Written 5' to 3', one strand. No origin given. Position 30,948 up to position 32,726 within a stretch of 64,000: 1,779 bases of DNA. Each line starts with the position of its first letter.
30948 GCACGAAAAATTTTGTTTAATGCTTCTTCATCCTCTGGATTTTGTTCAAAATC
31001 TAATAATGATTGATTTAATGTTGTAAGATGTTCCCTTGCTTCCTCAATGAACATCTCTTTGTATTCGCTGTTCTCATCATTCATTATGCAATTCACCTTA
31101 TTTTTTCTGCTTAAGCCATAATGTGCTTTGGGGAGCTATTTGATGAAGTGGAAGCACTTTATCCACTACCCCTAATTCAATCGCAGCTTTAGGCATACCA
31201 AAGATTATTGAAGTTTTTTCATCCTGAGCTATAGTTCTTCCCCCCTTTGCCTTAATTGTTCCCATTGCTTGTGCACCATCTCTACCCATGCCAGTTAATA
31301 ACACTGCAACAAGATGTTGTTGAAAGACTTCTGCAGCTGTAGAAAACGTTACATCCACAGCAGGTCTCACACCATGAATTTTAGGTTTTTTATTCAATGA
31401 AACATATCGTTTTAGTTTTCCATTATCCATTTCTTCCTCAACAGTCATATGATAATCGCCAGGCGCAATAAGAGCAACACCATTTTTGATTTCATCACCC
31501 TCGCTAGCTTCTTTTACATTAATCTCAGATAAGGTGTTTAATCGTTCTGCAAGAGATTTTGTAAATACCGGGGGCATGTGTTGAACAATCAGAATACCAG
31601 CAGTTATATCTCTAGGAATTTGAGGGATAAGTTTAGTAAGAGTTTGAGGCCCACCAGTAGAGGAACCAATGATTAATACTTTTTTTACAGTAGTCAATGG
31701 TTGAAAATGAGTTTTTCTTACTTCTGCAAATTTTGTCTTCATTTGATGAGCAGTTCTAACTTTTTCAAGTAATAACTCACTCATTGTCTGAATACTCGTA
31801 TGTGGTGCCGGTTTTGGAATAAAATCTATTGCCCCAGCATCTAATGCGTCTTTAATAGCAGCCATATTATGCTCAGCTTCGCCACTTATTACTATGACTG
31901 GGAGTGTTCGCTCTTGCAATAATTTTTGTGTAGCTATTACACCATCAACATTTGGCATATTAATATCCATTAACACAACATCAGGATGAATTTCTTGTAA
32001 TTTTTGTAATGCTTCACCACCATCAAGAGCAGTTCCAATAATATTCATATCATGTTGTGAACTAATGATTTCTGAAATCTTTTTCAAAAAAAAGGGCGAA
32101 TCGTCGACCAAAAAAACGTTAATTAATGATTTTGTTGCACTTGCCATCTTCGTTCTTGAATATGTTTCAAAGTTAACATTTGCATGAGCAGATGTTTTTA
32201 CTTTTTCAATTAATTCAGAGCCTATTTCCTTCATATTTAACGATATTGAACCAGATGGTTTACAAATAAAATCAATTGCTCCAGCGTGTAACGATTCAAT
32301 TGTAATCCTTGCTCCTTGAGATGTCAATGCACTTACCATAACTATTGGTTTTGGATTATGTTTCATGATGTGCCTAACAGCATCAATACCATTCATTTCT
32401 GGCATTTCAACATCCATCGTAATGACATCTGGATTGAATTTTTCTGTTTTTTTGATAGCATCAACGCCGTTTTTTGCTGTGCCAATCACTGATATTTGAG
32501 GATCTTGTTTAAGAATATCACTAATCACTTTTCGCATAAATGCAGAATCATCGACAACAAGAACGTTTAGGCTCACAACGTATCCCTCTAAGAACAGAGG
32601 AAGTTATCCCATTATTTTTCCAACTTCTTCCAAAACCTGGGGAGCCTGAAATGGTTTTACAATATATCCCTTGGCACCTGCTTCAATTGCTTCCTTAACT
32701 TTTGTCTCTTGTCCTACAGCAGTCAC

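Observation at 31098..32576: CheB methylesterase with two complete receiver domains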

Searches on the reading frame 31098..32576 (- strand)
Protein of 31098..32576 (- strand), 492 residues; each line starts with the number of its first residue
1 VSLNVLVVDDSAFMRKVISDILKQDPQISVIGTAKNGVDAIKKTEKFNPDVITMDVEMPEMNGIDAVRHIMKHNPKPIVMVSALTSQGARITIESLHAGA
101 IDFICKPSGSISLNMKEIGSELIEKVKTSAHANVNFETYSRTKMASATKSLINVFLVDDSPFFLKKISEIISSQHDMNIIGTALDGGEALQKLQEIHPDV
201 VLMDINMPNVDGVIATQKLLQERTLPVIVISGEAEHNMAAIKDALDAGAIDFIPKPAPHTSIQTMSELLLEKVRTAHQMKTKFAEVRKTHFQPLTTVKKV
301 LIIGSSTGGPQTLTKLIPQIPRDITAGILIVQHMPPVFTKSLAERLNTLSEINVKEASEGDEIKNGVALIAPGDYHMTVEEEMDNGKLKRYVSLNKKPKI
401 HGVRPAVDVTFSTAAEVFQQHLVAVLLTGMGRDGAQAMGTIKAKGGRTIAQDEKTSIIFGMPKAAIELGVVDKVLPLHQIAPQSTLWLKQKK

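Call 3: search_protein_families(library=pfam, proteins=[window:31098-32576:-], max_evalue=0.01)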
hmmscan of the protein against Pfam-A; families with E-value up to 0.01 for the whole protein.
window:31098-32576:- (492 aa): 3 families
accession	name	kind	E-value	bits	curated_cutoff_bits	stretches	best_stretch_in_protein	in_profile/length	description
PF01339.22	CheB_methylest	-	1.7e-65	220.4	24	1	302-482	2-172/174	CheB methylesterase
PF00072.30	Response_reg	-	3e-48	163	30.2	2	154-263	1-107/111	Response regulator receiver domain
PF01993.23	MTD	-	5.3e-05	23.2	25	0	188-247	48-104/274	methylene-5,6,7,8-tetrahydromethanopterin dehydrogenase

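Call 4: search_protein_families(library=ncbifam, proteins=[window:31098-32576:-], max_evalue=0.01)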
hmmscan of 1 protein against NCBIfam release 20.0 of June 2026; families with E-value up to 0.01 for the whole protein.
window:31098-32576:- (492 aa): 103 families (the best 25 are shown)
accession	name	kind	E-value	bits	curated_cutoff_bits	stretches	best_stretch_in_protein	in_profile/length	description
NF001965.0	PRK00742.1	subfamily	2.7e-163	543.3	293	2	152-483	4-348/357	chemotaxis-specific protein-glutamate methyltransferase CheB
NF009206.0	PRK12555.1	subfamily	1.5e-136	454.9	342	2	152-484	1-332/340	chemotaxis-specific protein-glutamate methyltransferase CheB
NF041367.1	CheY_Halo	equivalog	3.7e-41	140.1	200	2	5-109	1-102/114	chemotaxis protein CheY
NF008677.0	PRK11697.1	equivalog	8e-35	120.3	246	2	3-113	2-108/238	two-component system response regulator BtsR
NF007935.0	PRK10651.1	equivalog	2e-32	112.1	250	2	4-106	8-109/216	two-component system response regulator NarL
NF008469.0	PRK11361.1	equivalog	3.6e-32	111.7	714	2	4-108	6-107/461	acetoacetate metabolism transcriptional regulator AtoC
TIGR02875.1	spore_0_A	equivalog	1.2e-31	110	200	2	152-285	3-138/262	sporulation transcription factor Spo0A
NF007018.1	PRK09483.1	equivalog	5.6e-31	107.9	280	2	3-109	2-107/217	UvrY/SirA/GacA family response regulator transcription factor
NF052445.1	RespRegMctR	equivalog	1e-30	106.7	300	2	152-262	2-111/205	two-component system response regulator MctR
NF007969.0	PRK10693.1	equivalog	2.1e-30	105.9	329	2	4-109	9-111/337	two-component system response regulator RssB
NF045944.1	ResRegRpaBCyano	equivalog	2.5e-30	105.6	330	2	6-114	1-105/229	response regulator transcription factor RpaB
NF007135.0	PRK09581.1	equivalog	5.1e-30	104.7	474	2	1-178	1-182/457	PleD family two-component system response regulator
NF011896.0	PRK15369.1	equivalog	5.2e-30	104.6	242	2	2-109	3-109/211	two component system response regulator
NF041733.1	resp_reg_CseB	equivalog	2.5e-29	102.3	350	2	4-114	2-108/228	two-component system response regulator CseB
NF040689.1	MtrAB_MtrA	equivalog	2.2e-28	99.1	300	2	5-110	1-102/219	MtrAB system response regulator MtrA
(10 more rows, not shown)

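Call 7: find_homologous_proteins(query=window:31098-32576:-, max_evalue=1e-10)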
Query window:31098-32576:- (492 aa): 8000 proteins with E <= 1e-10 among 8000 candidates; the best 120 are listed.
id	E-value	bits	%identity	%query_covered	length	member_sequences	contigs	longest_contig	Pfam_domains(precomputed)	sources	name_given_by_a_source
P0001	0.0e+0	1063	100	100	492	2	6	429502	PF01339.23,PF00072.31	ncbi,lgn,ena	-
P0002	4.6e-259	878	85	97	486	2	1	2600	PF01339.23,PF00072.31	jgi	jgi:two-component system chemotaxis response regulator CheB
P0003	9.3e-238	808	76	100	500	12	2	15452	PF01339.23,PF00072.31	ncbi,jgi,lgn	-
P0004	1.2e-237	807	76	100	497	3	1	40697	PF01339.23,PF00072.31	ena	-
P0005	1.6e-235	800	75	100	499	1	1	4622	PF01339.23,PF00072.31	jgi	jgi:two-component system, chemotaxis family, protein-glutamate methylesterase/glutaminase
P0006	1.4e-231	787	74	100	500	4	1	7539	PF01339.23,PF00072.31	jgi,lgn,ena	jgi:two-component system, chemotaxis family, protein-glutamate methylesterase/glutaminase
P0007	6.4e-231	785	74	100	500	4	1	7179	PF01339.23,PF00072.31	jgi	-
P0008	4.7e-230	782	73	100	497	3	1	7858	PF01339.23,PF00072.31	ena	-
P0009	4.2e-229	779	73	100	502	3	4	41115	PF01339.23,PF00072.31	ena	-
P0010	1.9e-228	777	74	100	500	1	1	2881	PF01339.23,PF00072.31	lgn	-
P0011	8.4e-225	765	72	99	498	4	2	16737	PF01339.23,PF00072.31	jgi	jgi:two-component system, chemotaxis family, protein-glutamate methylesterase/glutaminase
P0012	1.6e-224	764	72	100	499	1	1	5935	PF01339.23,PF00072.31,PF01993.25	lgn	-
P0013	4.5e-221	753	71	100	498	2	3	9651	PF01339.23,PF00072.31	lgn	-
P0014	2.9e-214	730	71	97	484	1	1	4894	PF01339.23,PF00072.31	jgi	jgi:two-component system chemotaxis response regulator CheB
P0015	2.8e-170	585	58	98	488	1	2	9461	PF01339.23,PF00072.31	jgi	-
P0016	4.6e-170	584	59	99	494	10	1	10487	PF01339.23,PF00072.31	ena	-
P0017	5.8e-170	584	58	98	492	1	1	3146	PF01339.23,PF00072.31,PF01993.25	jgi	jgi:two-component system chemotaxis response regulator CheB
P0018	9.7e-169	580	57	100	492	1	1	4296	PF01339.23,PF00072.31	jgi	-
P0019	4.5e-168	578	57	99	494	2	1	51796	PF01339.23,PF00072.31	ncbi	ncbi:MAG: chemotaxis-specific protein-glutamate methyltransferase CheB [Candidatus Thermoplasmatota 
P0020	9.2e-168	577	69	77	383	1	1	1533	PF01339.23,PF00072.31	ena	-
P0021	2.3e-167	576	55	99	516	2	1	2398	PF01339.23,PF00072.31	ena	-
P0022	4.4e-167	575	55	100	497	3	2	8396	PF01339.23,PF00072.31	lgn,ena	-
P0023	1.6e-166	573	58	98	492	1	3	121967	PF01339.23,PF00072.31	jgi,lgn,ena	-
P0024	2.2e-166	572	58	98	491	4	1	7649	PF01339.23,PF00072.31,PF01993.25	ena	-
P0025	4.6e-166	571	55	100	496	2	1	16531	PF01339.23,PF00072.31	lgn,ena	-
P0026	3.2e-165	569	56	99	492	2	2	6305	PF01339.23,PF00072.31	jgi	jgi:two-component system chemotaxis response regulator CheB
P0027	3.3e-165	568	56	99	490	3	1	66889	PF01339.23,PF00072.31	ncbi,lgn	-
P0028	3.8e-165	568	55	100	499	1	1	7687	PF01339.23,PF00072.31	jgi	jgi:two-component system, chemotaxis family, protein-glutamate methylesterase/glutaminase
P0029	4.3e-165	568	57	100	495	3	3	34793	PF01339.23,PF00072.31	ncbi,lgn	-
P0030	8.9e-165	567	57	98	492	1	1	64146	PF01339.23,PF00072.31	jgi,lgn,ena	-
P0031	1.3e-164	567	54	100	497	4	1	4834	PF01339.23,PF00072.31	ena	-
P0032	2.1e-164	566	56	99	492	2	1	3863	PF01339.23,PF00072.31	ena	-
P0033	2.5e-164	566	55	99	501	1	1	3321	PF01339.23,PF00072.31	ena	-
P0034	7.1e-164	564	57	98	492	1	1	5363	PF01339.23,PF00072.31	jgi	jgi:two-component system chemotaxis response regulator CheB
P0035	1.3e-163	563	57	98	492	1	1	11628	PF01339.23,PF00072.31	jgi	jgi:two-component system chemotaxis response regulator CheB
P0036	6.8e-163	561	58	98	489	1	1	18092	PF01339.23,PF00072.31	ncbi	ncbi:MAG: chemotaxis-specific protein-glutamate methyltransferase CheB [Candidatus Thermoplasmatota 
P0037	7.6e-163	561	56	100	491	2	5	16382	PF01339.23,PF00072.31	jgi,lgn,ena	-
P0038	2.7e-162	559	56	98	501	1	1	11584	PF01339.23,PF00072.31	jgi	-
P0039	3.1e-162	559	54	100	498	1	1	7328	PF01339.23,PF00072.31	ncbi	-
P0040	8.0e-162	557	55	100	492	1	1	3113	PF01339.23,PF00072.31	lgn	-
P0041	9.9e-162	557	57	98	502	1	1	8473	PF01339.23,PF00072.31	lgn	-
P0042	6.7e-161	554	56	98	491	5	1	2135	PF01339.23,PF00072.31,PF01993.25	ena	-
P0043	2.3e-160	553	56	98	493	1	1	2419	PF01339.23,PF00072.31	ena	-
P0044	2.6e-160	552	55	100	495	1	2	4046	PF01339.23,PF00072.31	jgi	jgi:two-component system chemotaxis response regulator CheB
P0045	8.8e-160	551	53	99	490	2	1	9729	PF01339.23,PF00072.31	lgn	-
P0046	2.3e-159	549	53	100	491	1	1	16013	PF01339.23,PF00072.31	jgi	jgi:two-component system, chemotaxis family, protein-glutamate methylesterase/glutaminase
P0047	4.6e-159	548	52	100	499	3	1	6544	PF01339.23,PF00072.31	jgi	-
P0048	6.6e-159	548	53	100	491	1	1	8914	PF01339.23,PF00072.31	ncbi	-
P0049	4.2e-157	542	54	98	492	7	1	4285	PF01339.23,PF00072.31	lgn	-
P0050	6.3e-157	541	55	99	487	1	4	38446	PF01339.23,PF00072.31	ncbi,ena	-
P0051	3.4e-153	529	54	98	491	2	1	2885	PF01339.23,PF00072.31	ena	-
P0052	1.5e-148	514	54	99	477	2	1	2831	PF01339.23,PF00072.31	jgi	jgi:two-component system chemotaxis response regulator CheB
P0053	1.2e-147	511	75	64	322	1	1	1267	PF01339.23,PF00072.31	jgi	-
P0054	1.0e-146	508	52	100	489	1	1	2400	PF01339.23,PF00072.31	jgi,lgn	-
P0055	1.5e-141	491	56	86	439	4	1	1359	PF01339.23,PF00072.31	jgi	jgi:two-component system chemotaxis response regulator CheB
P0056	8.3e-115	402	43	98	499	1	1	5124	PF01339.23,PF00072.31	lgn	-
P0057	7.5e-108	379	39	97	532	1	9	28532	PF01339.23,PF00072.31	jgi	jgi:two-component system chemotaxis response regulator CheB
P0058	4.3e-107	377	39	97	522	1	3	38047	PF01339.23,PF00072.31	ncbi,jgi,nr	ncbi:chemotaxis-specific protein-glutamate methyltransferase CheB [Candidatus Poribacteria bacterium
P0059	7.9e-107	376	49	67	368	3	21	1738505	PF01339.23,PF00072.31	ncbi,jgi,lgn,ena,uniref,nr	ncbi:protein-glutamate methylesterase/protein-glutamine glutaminase [Pyrococcus horikoshii]|uniref:P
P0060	1.6e-106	375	57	64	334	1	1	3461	PF01339.23,PF00072.31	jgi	jgi:two-component system chemotaxis response regulator CheB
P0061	2.2e-105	371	45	71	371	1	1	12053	PF01339.23,PF00072.31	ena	-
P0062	3.9e-105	370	47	67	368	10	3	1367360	PF01339.23,PF00072.31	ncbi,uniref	ncbi:protein-glutamate methylesterase/protein-glutamine glutaminase [Pyrococcus kukulkanii]|uniref:p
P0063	4.7e-105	370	48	68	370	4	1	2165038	PF01339.23,PF00072.31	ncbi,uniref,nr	ncbi:protein-glutamate methylesterase/protein-glutamine glutaminase [Thermococcus aciditolerans]|uni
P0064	9.5e-105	369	47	67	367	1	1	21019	PF01339.23,PF00072.31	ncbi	ncbi:protein-glutamate methylesterase/protein-glutamine glutaminase [Thermococcus sp.]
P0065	2.6e-104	368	45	68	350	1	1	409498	PF01339.23,PF00072.31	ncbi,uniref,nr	ncbi:chemotaxis response regulator protein-glutamate methylesterase [Methanocella sp. CWC-04]|uniref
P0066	4.9e-104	367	46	67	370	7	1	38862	PF01339.23,PF00072.31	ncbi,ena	-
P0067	9.4e-104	366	46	68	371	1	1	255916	PF01339.23,PF00072.31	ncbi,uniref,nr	ncbi:chemotaxis response regulator protein-glutamate methylesterase [Thermococcus sp. 21S7]|uniref:p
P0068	1.8e-103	365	46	68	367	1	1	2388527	PF01339.23,PF00072.31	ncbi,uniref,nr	ncbi:protein-glutamate methylesterase/protein-glutamine glutaminase [Thermococcus barophilus]|uniref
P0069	1.9e-103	365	47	67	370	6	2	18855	PF01339.23,PF00072.31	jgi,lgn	-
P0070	7.8e-103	363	46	67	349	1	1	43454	PF01339.23,PF00072.31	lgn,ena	-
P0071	8.2e-103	363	45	67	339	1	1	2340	PF01339.23,PF00072.31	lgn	-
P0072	8.8e-103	363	46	68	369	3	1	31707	PF01339.23,PF00072.31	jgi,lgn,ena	-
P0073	9.4e-103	363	46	68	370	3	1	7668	PF01339.23,PF00072.31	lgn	-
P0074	1.0e-102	363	46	69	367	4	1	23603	PF01339.23,PF00072.31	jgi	-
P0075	1.4e-102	362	46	69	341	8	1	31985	PF01339.23,PF00072.31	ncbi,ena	-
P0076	2.9e-102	361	45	69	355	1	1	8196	PF01339.23,PF00072.31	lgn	-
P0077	3.8e-102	361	45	68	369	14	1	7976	PF01339.23,PF00072.31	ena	-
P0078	4.0e-102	361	46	68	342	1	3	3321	PF01339.23,PF00072.31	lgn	-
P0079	4.8e-102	360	46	69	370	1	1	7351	PF01339.23,PF00072.31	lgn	-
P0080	6.2e-102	360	46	67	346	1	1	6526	PF01339.23,PF00072.31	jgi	jgi:two-component system chemotaxis response regulator CheB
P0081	1.2e-101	359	44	69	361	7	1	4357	PF01339.23,PF00072.31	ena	-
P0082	1.7e-101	358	44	68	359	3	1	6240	PF01339.23,PF00072.31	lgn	-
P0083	2.9e-101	358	45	69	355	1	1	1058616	PF01339.23,PF00072.31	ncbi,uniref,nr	ncbi:protein-glutamate methylesterase/protein-glutamine glutaminase [Thermococcus zilligii]|uniref:p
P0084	3.8e-101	357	41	69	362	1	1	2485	PF01339.23,PF00072.31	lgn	-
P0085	3.8e-101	357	43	69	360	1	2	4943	PF01339.23,PF00072.31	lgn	-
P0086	4.3e-101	357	41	67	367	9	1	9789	PF01339.23,PF00072.31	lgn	-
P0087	4.4e-101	357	46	67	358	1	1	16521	PF01339.23,PF00072.31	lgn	-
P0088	5.0e-101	357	41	69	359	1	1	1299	PF01339.23,PF00072.31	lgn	-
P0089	5.0e-101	357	44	67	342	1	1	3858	PF01339.23,PF00072.31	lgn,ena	-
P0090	5.1e-101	357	47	69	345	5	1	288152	PF01339.23,PF00072.31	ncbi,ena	-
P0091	5.4e-101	357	44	70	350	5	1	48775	PF01339.23,PF00072.31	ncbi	ncbi:protein-glutamate methylesterase/protein-glutamine glutaminase [Candidatus Alkanophaga liquidip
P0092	7.2e-101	356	41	68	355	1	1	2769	PF01339.23,PF00072.31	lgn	-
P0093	7.8e-101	356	47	67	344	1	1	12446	PF01339.23,PF00072.31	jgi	jgi:two-component system chemotaxis response regulator CheB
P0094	1.0e-100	356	45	67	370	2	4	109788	PF01339.23,PF00072.31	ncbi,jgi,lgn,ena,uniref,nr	ncbi:chemotaxis response regulator protein-glutamate methylesterase [Thermococcus sp.]|uniref:protei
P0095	1.0e-100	356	46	67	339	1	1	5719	PF01339.23,PF00072.31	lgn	-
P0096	1.2e-100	356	41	67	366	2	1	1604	PF01339.23,PF00072.31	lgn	-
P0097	1.4e-100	356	41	69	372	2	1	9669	PF01339.23,PF00072.31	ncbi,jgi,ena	-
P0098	2.0e-100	355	46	67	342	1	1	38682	PF01339.23,PF00072.31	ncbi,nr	ncbi:MAG: chemotaxis response regulator protein-glutamate methylesterase [Euryarchaeota archaeon]|nr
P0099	2.8e-100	354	41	69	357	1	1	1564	PF01339.23,PF00072.31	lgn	-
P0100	2.8e-100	354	43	69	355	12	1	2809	PF01339.23,PF00072.31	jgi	-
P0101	5.1e-100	354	40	69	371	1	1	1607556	PF01339.23,PF00072.31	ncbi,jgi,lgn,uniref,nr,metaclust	ncbi:response regulator receiver modulated CheB methylesterase [Methanocaldococcus bathoardescens]|u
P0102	6.5e-100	353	47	67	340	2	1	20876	PF01339.23,PF00072.31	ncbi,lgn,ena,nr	ncbi:MAG TPA: chemotaxis response regulator protein-glutamate methylesterase [Methanocella sp.]|nr:c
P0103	7.0e-100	353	43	67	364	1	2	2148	PF01339.23,PF00072.31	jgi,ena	-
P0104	7.3e-100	353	41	68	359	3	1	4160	PF01339.23,PF00072.31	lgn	-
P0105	7.7e-100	353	40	69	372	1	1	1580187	PF01339.23,PF00072.31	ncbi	ncbi:protein-glutamate methylesterase/protein-glutamine glutaminase [Methanocaldococcus sp. 16A]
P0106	8.4e-100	353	45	67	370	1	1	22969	PF01339.23,PF00072.31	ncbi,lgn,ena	-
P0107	8.4e-100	353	41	70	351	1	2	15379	PF01339.23,PF00072.31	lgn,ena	-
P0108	1.1e-99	353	41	67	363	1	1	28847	PF01339.23,PF00072.31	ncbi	ncbi:MAG: protein-glutamate methylesterase/protein-glutamine glutaminase [Candidatus Methanospirarec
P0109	1.2e-99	352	41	67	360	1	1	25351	PF01339.23,PF00072.31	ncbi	ncbi:MAG: protein-glutamate methylesterase/protein-glutamine glutaminase [Bacillota bacterium]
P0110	1.2e-99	352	41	69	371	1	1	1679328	PF01339.23,PF00072.31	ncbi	ncbi:protein-glutamate methylesterase/protein-glutamine glutaminase [Methanocaldococcus sp. 10A]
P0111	1.3e-99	352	46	66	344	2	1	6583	PF01339.23,PF00072.31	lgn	-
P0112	1.5e-99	352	46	68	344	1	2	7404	PF01339.23,PF00072.31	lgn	-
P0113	1.6e-99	352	40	69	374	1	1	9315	PF01339.23,PF00072.31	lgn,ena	-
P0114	1.7e-99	352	45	67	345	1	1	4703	PF01339.23,PF00072.31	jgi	jgi:two-component system chemotaxis response regulator CheB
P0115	1.7e-99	352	40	67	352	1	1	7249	PF01339.23,PF00072.31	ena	-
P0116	2.1e-99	352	45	67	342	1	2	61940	PF01339.23,PF00072.31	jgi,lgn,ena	-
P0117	2.3e-99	351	45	67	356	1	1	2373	PF01339.23,PF00072.31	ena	-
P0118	2.3e-99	351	44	68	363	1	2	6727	PF01339.23,PF00072.31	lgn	-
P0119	2.4e-99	351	45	67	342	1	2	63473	PF01339.23,PF00072.31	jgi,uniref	jgi:two-component system chemotaxis response regulator CheB|uniref:Protein-glutamate methylesterase/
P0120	2.4e-99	351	-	-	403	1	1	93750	PF01339.23,PF00072.31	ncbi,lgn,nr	ncbi:MAG: chemotaxis response regulator protein-glutamate methylesterase [Firmicutes bacterium]|nr:c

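Call 18: find_encoding_contigs(protein=P0001, flank=3000, max_places=4)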
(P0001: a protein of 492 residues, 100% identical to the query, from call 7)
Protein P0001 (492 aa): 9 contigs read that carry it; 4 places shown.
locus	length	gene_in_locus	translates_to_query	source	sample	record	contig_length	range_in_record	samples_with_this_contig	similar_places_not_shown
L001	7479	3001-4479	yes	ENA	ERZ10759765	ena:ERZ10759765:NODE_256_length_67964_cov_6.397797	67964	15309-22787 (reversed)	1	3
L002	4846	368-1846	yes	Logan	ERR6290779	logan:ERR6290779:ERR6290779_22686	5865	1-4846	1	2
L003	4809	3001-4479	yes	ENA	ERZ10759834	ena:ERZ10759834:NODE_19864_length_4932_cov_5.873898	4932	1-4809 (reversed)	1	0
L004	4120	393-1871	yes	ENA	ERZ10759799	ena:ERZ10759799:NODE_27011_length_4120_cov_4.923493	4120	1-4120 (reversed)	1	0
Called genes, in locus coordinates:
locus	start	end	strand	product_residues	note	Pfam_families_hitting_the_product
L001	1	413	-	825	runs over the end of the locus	PF17200:sCache_2, PF17201:Cache_3-Cache_2, PF08269:dCache_2, PF17201:Cache_3-Cache_2, PF17200:sCache_2, PF08269:dCache_2, PF00672:HAMP, PF00015:MCPsignal, +2 more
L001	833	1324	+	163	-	-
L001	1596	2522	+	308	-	PF04283:CheF-arch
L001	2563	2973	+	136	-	PF00072:Response_reg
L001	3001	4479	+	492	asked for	PF00072:Response_reg, PF01339:CheB_methylest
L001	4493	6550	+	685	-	PF01627:Hpt, PF07194:P2, PF02895:H-kinase_dim, PF02518:HATPase_c, PF01584:CheW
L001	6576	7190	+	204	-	PF13690:CheX (faint), PF04509:CheC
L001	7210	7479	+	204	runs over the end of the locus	PF04509:CheC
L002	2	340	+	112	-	?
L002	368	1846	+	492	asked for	PF00072:Response_reg, PF01339:CheB_methylest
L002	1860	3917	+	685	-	PF01627:Hpt, PF07194:P2, PF02895:H-kinase_dim, PF02518:HATPase_c, PF01584:CheW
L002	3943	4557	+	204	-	PF13690:CheX (faint), PF04509:CheC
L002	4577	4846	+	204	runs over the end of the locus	PF04509:CheC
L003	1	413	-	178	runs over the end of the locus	?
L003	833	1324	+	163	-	-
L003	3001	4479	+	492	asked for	PF00072:Response_reg, PF01339:CheB_methylest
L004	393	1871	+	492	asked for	PF00072:Response_reg, PF01339:CheB_methylest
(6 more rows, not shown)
